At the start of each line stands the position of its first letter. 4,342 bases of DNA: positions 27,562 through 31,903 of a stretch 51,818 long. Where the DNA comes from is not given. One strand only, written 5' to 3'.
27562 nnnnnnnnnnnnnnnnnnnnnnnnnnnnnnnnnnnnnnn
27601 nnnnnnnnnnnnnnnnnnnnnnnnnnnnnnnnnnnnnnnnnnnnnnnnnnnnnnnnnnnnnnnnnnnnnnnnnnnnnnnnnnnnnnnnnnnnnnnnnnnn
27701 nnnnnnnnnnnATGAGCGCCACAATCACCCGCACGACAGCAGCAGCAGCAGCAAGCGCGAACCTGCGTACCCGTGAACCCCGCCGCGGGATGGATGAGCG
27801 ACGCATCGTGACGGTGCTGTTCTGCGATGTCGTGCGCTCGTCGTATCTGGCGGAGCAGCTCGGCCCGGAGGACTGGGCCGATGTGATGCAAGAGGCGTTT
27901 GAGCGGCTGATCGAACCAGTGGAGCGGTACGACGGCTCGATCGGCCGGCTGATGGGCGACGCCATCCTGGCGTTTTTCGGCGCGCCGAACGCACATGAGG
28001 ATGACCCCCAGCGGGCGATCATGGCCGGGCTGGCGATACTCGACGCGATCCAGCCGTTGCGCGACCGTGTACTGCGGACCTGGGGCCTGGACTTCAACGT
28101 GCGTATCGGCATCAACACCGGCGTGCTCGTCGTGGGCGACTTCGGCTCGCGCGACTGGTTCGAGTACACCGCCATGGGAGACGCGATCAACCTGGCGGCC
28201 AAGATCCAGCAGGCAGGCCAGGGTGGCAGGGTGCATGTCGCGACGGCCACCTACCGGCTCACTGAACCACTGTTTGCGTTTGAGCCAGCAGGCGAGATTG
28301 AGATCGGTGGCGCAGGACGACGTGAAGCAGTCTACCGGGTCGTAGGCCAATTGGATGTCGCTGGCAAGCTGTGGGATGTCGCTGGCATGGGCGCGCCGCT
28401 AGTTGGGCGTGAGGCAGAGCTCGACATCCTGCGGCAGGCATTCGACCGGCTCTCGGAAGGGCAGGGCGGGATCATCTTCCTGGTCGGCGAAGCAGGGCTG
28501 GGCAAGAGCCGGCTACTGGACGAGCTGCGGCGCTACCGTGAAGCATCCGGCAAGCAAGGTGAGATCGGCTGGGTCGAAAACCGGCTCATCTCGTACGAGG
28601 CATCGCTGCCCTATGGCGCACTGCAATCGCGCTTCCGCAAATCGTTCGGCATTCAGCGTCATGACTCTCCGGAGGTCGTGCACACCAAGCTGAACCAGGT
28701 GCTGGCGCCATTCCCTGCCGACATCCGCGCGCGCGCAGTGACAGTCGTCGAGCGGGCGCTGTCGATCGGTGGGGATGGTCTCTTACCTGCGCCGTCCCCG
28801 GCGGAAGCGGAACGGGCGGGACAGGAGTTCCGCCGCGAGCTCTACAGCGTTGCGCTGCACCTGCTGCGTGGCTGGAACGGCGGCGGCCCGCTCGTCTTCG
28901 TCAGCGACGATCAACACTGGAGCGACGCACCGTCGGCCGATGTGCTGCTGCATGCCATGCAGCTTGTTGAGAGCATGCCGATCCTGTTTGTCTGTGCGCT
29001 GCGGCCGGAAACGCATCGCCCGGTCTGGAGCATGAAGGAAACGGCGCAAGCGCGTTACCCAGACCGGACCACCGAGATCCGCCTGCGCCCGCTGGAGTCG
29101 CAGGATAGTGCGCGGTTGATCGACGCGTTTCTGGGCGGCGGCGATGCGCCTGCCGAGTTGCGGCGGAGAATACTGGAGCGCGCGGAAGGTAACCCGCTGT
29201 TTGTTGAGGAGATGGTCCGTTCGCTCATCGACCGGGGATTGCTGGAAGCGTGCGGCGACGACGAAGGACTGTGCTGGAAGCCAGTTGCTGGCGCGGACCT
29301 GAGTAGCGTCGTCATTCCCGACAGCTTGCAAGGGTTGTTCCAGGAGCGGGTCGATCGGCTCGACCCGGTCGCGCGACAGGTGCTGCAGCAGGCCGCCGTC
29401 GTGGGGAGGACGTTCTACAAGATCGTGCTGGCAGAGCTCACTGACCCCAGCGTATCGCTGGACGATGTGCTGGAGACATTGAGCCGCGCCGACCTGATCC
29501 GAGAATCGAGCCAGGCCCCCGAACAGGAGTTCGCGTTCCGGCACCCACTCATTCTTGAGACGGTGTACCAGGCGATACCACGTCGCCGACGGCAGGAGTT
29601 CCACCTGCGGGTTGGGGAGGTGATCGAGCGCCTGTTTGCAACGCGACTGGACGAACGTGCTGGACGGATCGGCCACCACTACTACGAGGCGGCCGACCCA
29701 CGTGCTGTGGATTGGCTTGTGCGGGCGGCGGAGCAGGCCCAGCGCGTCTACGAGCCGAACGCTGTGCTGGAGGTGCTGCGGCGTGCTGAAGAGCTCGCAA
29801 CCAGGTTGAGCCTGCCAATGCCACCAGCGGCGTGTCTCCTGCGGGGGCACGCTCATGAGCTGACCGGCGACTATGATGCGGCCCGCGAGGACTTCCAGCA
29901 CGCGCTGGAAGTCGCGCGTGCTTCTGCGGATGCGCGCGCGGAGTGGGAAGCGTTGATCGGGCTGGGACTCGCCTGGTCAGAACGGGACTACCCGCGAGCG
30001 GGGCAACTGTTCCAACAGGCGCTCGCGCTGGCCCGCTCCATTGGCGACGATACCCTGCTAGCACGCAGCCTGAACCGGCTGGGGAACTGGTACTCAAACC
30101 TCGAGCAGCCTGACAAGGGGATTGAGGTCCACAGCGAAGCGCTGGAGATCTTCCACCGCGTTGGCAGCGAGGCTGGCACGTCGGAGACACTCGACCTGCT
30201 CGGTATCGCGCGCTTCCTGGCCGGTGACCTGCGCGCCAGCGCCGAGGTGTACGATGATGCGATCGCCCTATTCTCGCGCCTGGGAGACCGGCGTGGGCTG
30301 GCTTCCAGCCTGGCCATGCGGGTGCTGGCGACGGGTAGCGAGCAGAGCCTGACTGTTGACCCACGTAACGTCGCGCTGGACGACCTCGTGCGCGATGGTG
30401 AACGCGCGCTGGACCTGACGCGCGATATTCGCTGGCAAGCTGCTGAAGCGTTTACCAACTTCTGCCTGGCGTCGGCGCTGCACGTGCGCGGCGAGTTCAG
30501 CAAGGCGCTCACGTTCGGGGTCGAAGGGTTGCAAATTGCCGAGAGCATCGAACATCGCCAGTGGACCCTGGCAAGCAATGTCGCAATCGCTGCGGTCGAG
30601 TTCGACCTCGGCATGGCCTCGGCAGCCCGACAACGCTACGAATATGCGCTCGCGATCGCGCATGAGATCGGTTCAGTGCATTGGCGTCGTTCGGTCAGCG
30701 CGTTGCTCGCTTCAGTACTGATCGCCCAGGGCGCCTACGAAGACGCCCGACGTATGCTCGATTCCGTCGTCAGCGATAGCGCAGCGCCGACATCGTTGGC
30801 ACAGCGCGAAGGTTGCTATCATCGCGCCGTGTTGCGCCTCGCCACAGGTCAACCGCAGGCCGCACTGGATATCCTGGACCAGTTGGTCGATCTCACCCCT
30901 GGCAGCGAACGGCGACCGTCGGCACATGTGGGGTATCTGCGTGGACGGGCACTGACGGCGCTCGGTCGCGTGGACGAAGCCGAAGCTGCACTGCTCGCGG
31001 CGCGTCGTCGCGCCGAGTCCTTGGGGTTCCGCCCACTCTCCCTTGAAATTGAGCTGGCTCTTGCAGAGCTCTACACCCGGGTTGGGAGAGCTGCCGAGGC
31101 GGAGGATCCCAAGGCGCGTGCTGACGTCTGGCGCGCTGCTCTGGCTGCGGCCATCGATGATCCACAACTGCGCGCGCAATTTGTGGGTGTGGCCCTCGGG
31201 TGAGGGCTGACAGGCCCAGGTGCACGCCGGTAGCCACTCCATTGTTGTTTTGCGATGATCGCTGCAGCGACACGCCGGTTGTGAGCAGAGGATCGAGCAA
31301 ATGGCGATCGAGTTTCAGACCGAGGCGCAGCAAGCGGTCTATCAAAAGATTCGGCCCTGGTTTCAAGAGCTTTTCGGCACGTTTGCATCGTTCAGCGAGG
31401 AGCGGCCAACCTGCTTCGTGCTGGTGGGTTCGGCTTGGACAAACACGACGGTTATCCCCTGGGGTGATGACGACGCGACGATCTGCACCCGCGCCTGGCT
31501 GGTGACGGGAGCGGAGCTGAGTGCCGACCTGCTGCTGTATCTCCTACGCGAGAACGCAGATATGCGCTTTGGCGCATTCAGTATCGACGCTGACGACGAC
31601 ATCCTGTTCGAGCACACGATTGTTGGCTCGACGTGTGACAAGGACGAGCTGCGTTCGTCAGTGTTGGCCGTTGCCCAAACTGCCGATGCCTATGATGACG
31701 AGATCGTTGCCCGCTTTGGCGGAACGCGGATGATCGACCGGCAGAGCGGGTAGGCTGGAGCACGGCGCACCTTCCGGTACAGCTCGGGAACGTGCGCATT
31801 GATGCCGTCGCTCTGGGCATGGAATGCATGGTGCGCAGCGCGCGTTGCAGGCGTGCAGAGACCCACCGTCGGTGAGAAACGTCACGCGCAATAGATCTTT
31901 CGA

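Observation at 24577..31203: Tightly packed cassette: receiver-fused flavoprotein, cNMP-binding histidine kinase and cyclase/P-loop/TPR protein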

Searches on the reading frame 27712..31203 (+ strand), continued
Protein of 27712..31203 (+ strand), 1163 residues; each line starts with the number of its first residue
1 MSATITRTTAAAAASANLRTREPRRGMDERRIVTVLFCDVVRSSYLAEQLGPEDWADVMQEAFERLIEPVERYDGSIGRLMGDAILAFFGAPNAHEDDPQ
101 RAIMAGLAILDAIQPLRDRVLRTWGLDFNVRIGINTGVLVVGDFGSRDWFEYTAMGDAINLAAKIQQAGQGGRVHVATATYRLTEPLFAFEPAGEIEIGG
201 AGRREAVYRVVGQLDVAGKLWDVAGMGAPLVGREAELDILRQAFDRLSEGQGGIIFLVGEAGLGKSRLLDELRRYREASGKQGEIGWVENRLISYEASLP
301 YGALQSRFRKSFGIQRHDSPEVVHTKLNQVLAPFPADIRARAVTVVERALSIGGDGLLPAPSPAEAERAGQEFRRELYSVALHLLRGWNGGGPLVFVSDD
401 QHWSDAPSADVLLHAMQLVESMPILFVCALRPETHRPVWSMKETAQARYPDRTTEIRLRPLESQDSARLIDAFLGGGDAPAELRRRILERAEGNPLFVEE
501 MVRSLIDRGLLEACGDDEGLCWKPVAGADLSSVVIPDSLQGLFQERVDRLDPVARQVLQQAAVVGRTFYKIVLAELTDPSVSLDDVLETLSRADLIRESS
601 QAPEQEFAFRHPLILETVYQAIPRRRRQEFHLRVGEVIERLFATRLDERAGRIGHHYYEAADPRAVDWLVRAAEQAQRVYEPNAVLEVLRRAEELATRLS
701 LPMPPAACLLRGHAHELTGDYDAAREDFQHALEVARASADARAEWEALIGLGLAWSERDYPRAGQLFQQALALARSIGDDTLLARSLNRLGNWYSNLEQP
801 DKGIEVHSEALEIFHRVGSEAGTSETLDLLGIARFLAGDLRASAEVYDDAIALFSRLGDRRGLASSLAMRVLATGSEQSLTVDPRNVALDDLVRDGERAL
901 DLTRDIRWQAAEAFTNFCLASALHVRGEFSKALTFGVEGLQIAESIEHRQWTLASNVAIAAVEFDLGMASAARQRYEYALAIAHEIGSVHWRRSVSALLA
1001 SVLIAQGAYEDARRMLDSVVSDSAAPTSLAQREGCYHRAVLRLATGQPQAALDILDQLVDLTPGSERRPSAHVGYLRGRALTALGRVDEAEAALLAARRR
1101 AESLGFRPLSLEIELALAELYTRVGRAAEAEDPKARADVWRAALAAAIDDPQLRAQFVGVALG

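Call 37: find_encoding_contigs(protein=P0274, flank=10000, max_places=2)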
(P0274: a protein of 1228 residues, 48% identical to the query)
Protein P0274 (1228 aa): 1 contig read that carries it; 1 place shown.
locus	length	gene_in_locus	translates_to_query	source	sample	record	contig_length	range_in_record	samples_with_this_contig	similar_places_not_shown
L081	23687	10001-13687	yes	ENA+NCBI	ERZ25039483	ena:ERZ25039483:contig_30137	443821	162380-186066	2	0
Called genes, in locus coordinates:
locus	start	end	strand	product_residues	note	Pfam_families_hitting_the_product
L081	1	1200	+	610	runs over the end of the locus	PF00394:Cu-oxidase (faint), PF07731:Cu-oxidase_2 (weak), PF07732:Cu-oxidase_3, PF19335:HMBD, PF07731:Cu-oxidase_2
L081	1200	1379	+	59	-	-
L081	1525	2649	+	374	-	PF00743:FMO-like (weak), PF00890:FAD_binding_2 (faint), PF01266:DAO (faint), PF01494:FAD_binding_3 (weak), PF02254:TrkA_N (faint), PF07992:Pyr_redox_2, PF13738:Pyr_redox_3, PF13450:NAD_binding_8 (weak), +3 more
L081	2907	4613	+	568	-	PF00070:Pyr_redox (faint), PF00890:FAD_binding_2 (weak), PF01266:DAO (weak), PF07992:Pyr_redox_2, PF12831:FAD_oxidored, PF13738:Pyr_redox_3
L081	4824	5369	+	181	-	-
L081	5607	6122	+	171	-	PF12724:Flavodoxin_5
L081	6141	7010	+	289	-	-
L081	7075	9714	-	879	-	PF00931:NB-ARC (weak), PF05729:NACHT (weak), PF13191:AAA_16, PF13401:AAA_22, PF13176:TPR_7 (faint), PF13424:TPR_12, PF00196:GerE, PF13384:HTH_23 (faint)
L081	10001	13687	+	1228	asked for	PF00211:Guanylate_cyc, PF13191:AAA_16, PF13181:TPR_8 (faint), PF00515:TPR_1 (faint), PF07719:TPR_2 (faint), PF13424:TPR_12 (weak), PF17874:TPR_MalT (weak)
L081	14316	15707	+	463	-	PF05694:SBP56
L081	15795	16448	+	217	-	-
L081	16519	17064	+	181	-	-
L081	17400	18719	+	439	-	PF03594:BenE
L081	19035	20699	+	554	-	PF00072:Response_reg, PF01266:DAO (faint), PF01946:Thi4 (faint), PF07992:Pyr_redox_2, PF13738:Pyr_redox_3 (weak), PF00070:Pyr_redox (weak)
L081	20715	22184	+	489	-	PF00027:cNMP_binding, PF02518:HATPase_c, PF14501:HATPase_c_5 (weak)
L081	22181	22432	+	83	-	-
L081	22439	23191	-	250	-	PF00702:Hydrolase (weak)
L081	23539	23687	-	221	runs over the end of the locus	PF04982:TM_HPP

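Call 38: find_encoding_contigs(protein=P0272, flank=10000, max_places=2)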
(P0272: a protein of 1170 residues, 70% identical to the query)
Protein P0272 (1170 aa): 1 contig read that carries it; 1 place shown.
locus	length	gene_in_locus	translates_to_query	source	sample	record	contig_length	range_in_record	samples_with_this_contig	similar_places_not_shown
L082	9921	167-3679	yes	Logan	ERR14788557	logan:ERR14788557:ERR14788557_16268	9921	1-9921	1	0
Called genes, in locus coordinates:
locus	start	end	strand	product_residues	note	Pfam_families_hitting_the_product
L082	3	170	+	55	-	?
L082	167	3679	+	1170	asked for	PF00211:Guanylate_cyc, PF13191:AAA_16, PF00515:TPR_1 (faint), PF07719:TPR_2 (faint), PF13424:TPR_12 (weak)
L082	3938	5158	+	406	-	-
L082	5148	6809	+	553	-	PF26549:Tricorn_N, PF00930:DPPIV_N (faint), PF26550:Tricorn_2nd, PF07676:PD40 (weak), PF26549:Tricorn_N, PF07676:PD40 (weak), PF26549:Tricorn_N, PF07676:PD40, +2 more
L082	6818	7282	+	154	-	-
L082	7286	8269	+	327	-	-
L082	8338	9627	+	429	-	PF22039:HUTI_composite_bact (weak), PF01979:Amidohydro_1, PF07969:Amidohydro_3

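Call 47: find_encoding_contigs(protein=P0278, flank=10000, max_places=2)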
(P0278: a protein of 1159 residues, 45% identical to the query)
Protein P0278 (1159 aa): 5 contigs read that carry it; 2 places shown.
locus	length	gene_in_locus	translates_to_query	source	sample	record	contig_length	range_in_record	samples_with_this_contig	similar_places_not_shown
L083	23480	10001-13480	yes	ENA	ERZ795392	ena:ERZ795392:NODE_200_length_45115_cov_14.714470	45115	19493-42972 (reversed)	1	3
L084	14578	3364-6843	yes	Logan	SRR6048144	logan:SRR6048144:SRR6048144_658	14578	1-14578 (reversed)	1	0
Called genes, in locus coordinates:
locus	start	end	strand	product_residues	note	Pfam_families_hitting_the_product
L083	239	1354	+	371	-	PF00890:FAD_binding_2, PF01266:DAO, PF07992:Pyr_redox_2 (faint)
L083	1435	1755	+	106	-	PF13510:Fer2_4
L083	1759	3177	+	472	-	PF01134:GIDA (faint), PF01494:FAD_binding_3 (weak), PF07992:Pyr_redox_2, PF12831:FAD_oxidored, PF13450:NAD_binding_8 (weak), PF13738:Pyr_redox_3 (faint), PF17806:SO_alpha_A3, PF04324:Fer2_BFD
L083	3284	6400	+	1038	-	PF08281:Sigma70_r4_2 (faint), PF12728:HTH_17 (weak), PF13384:HTH_23 (faint), PF13518:HTH_28 (faint), PF13191:AAA_16, PF17874:TPR_MalT, PF00196:GerE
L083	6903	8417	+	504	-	PF00072:Response_reg, PF01266:DAO (weak), PF01946:Thi4 (weak), PF07992:Pyr_redox_2, PF12831:FAD_oxidored (weak), PF13450:NAD_binding_8 (weak), PF13738:Pyr_redox_3, PF00070:Pyr_redox (weak), +2 more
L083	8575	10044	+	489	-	PF00027:cNMP_binding, PF02518:HATPase_c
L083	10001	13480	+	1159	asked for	PF00211:Guanylate_cyc, PF13191:AAA_16, PF13424:TPR_12 (weak)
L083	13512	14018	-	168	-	PF05163:DinB, PF12867:DinB_2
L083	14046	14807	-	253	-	PF03747:ADP_ribosyl_GH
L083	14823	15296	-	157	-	PF03747:ADP_ribosyl_GH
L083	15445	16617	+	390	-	PF01494:FAD_binding_3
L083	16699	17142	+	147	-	PF02627:CMD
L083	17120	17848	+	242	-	PF12391:PCDO_beta_N (weak), PF00775:Dioxygenase_C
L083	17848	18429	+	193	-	PF00775:Dioxygenase_C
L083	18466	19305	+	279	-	PF01144:CoA_trans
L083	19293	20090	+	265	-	PF01144:CoA_trans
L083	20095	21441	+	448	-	PF00206:Lyase_1, PF10397:ADSL_C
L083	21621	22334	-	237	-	PF00072:Response_reg, PF00196:GerE, PF08281:Sigma70_r4_2 (weak)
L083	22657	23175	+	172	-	PF04542:Sigma70_r2, PF08281:Sigma70_r4_2, PF04545:Sigma70_r4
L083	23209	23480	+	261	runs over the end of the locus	PF13490:zf-HC2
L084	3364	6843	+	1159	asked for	PF00211:Guanylate_cyc, PF13191:AAA_16, PF13424:TPR_12 (weak)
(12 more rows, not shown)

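Call 48: find_encoding_contigs(protein=P0279, flank=10000, max_places=1)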
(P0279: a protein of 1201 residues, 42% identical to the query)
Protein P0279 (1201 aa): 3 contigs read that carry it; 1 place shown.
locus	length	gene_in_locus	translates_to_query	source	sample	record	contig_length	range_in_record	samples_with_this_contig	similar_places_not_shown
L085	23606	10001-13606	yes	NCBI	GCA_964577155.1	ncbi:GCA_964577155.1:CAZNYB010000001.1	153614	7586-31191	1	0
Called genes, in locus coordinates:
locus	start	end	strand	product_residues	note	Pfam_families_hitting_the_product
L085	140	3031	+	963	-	PF06897:DUF1269, PF00884:Sulfatase, PF16347:SGSH_C (weak)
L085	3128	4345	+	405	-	PF00155:Aminotran_1_2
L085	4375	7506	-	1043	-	PF02012:BNR (faint), PF15899:BNR_6 (faint), PF15902:Sortilin-Vps10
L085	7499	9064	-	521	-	PF00501:AMP-binding, PF13193:AMP-binding_C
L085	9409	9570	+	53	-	-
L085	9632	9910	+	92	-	-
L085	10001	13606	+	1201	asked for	PF00211:Guanylate_cyc, PF13191:AAA_16, PF13181:TPR_8 (faint), PF00515:TPR_1 (faint), PF07719:TPR_2 (faint), PF13176:TPR_7 (faint), PF13424:TPR_12, PF17874:TPR_MalT, +2 more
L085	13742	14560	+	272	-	PF00753:Lactamase_B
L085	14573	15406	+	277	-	PF00753:Lactamase_B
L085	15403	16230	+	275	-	PF00753:Lactamase_B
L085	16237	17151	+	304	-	PF02567:PhzC-PhzF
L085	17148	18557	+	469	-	PF03972:MmgE_PrpD_N, PF19305:MmgE_PrpD_C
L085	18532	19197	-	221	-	PF00561:Abhydrolase_1 (faint)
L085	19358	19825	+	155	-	PF13671:AAA_33, PF13238:AAA_18 (weak)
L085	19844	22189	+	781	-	PF01804:Penicil_amidase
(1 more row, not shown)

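Call 49: find_encoding_contigs(protein=P0287, flank=10000, max_places=1)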
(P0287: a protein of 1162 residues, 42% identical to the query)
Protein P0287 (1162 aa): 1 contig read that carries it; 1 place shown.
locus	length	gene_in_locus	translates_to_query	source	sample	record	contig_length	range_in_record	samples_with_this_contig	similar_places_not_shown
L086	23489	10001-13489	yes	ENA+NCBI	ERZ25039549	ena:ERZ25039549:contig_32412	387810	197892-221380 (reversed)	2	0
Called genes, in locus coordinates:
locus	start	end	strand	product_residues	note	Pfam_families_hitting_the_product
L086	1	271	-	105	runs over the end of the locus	-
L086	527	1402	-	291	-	PF00892:EamA, PF03151:TPT (faint), PF00892:EamA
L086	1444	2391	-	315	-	PF02558:ApbA, PF08546:ApbA_C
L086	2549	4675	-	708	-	PF00196:GerE, PF08281:Sigma70_r4_2 (faint)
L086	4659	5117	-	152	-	PF13191:AAA_16 (faint)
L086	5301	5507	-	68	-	PF13191:AAA_16, PF05729:NACHT (weak)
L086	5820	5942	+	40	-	-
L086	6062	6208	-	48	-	-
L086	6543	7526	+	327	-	PF00072:Response_reg, PF07992:Pyr_redox_2 (faint)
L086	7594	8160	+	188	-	PF07992:Pyr_redox_2, PF13738:Pyr_redox_3 (weak)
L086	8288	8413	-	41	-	-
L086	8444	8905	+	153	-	-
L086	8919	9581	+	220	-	PF02518:HATPase_c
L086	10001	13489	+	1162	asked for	PF00211:Guanylate_cyc, PF13191:AAA_16, PF07719:TPR_2 (faint), PF13424:TPR_12 (weak)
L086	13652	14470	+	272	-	PF04951:Peptidase_M55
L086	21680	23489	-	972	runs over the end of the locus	PF13191:AAA_16, PF13401:AAA_22 (faint), PF07719:TPR_2 (faint), PF13181:TPR_8 (faint), PF13424:TPR_12 (weak), PF17874:TPR_MalT, PF14559:TPR_19 (weak), PF00196:GerE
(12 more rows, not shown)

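Call 50: find_encoding_contigs(protein=P0288, flank=10000, max_places=1)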
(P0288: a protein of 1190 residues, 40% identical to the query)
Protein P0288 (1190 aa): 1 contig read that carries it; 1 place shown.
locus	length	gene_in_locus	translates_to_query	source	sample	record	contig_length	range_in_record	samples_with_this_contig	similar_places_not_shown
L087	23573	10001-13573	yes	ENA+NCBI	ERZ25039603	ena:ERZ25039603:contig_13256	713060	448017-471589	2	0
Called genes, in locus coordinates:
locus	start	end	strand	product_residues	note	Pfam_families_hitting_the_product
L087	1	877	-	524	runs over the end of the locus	PF00501:AMP-binding, PF13193:AMP-binding_C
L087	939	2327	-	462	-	PF03051:Peptidase_C1_2, PF00112:Peptidase_C1 (faint)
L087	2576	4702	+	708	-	PF05378:Hydant_A_N, PF01968:Hydantoinase_A, PF19278:Hydant_A_C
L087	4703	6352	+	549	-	PF02538:Hydantoinase_B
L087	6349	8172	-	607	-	PF00009:GTP_EFTU, PF22042:EF-G_D2, PF03144:GTP_EFTU_D2, PF00679:EFG_C, PF21018:BipA_C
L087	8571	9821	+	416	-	PF07690:MFS_1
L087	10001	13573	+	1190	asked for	PF00211:Guanylate_cyc, PF13191:AAA_16, PF13176:TPR_7 (faint), PF00515:TPR_1 (faint), PF07719:TPR_2 (faint), PF13181:TPR_8 (faint), PF13424:TPR_12, PF17874:TPR_MalT, +1 more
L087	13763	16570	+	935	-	PF13191:AAA_16, PF17874:TPR_MalT, PF13424:TPR_12 (weak), PF00196:GerE, PF13384:HTH_23 (faint)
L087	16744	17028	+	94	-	PF11746:DUF3303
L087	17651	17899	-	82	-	-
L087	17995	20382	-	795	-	PF01326:PPDK_N, PF00391:PEP-utilizers, PF02896:PEP-utilizers_C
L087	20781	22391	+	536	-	PF01580:FtsK_SpoIIIE (faint), PF01935:DUF87, PF13401:AAA_22 (faint), PF00004:AAA (faint)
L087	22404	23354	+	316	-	PF03631:Virul_fac_BrkB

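Call 62: search_protein_families(library=pfam, proteins=[L081:2907-4613:+], max_evalue=0.0001)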
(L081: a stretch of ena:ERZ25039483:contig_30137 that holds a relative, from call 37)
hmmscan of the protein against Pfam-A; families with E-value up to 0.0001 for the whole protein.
L081:2907-4613:+ (568 aa): 7 families
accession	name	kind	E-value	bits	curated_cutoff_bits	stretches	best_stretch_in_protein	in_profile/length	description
PF07992.20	Pyr_redox_2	-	2.6e-34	119.4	26.1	1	247-552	1-291/291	Pyridine nucleotide-disulphide oxidoreductase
PF13738.12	Pyr_redox_3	-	1.5e-16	61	30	1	343-451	120-224/305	Pyridine nucleotide-disulphide oxidoreductase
PF00070.33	Pyr_redox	-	4.6e-08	33.9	22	1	392-465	2-81/82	Pyridine nucleotide-disulphide oxidoreductase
PF12831.13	FAD_oxidored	-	1.5e-07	31.5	27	1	248-297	1-50/416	FAD dependent oxidoreductase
PF01266.30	DAO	-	9.3e-06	25.8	27.9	1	248-287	1-42/353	FAD dependent oxidoreductase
PF00890.30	FAD_binding_2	-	1.9e-05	24.5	20.4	1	248-286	1-40/414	FAD binding domain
PF01946.23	Thi4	-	5.1e-05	23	26.2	1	247-286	18-59/235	Thi4 family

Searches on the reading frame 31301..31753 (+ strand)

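Call 3: search_protein_families(library=pfam, proteins=[window:31301-31753:+], max_evalue=0.01)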
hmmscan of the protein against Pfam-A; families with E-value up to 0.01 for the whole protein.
window:31301-31753:+ (150 aa): 3 families
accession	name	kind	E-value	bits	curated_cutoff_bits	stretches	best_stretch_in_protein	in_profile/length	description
PF22551.1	TY-Chap1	-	4.5e-13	49.4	27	1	56-146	42-131/132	T3SS (YopN, CesT) and YbjN peptide-binding chaperone 1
PF10722.14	YbjN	-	5.2e-09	36.8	22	1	55-135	42-124/126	Putative bacterial sensory transduction regulator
PF22550.1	CesT_Tir_1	-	4.7e-06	27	27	1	12-135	3-125/131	CesT_Tir_1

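Call 4: search_protein_families(library=ncbifam, proteins=[window:31301-31753:+], max_evalue=0.01)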
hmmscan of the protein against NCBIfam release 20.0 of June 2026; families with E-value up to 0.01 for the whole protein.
window:31301-31753:+ (150 aa): 0 families
